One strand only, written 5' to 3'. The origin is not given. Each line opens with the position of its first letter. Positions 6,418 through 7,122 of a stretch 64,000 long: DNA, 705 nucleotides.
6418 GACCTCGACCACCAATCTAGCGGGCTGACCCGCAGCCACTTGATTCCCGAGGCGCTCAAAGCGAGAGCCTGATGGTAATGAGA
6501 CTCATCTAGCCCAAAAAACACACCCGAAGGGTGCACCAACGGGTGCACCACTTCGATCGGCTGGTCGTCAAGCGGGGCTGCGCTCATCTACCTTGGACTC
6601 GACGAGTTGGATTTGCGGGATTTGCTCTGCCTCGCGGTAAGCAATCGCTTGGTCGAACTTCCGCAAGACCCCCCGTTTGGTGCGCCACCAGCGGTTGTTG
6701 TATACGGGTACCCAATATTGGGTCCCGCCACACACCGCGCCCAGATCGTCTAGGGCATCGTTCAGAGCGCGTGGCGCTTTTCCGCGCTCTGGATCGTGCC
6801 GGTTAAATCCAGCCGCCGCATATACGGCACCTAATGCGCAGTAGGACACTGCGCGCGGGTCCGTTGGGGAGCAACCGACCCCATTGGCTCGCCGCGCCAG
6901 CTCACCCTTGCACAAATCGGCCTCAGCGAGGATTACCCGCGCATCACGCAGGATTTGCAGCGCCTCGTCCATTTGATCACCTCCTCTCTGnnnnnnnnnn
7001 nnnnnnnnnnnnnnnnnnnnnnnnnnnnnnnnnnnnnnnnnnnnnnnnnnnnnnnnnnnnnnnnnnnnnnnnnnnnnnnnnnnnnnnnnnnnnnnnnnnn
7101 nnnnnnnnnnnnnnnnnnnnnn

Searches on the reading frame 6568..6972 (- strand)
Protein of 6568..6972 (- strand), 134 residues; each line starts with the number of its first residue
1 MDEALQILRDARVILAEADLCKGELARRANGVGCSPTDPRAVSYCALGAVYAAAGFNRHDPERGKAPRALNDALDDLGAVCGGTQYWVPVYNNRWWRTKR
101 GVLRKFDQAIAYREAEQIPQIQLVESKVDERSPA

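Call 17: search_protein_families(library=pfam, proteins=[window:6568-6972:-], max_evalue=0.01)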
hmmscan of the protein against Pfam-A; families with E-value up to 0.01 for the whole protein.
window:6568-6972:- (134 aa): 1 family
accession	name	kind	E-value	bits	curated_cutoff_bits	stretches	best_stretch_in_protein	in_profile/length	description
PF19698.5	DUF6197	-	1.4e-14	54.7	24.6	1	3-111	5-110/111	Family of unknown function (DUF6197)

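Call 94: search_protein_families(library=padloc, proteins=[window:6568-6972:-], max_evalue=0.1)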
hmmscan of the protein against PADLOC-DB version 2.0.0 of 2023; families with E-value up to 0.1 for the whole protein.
window:6568-6972:- (134 aa): 0 families

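Call 95: search_protein_families(library=ncbifam, proteins=[window:6568-6972:-], max_evalue=0.1)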
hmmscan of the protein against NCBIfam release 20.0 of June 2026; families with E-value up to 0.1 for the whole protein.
window:6568-6972:- (134 aa): 0 families
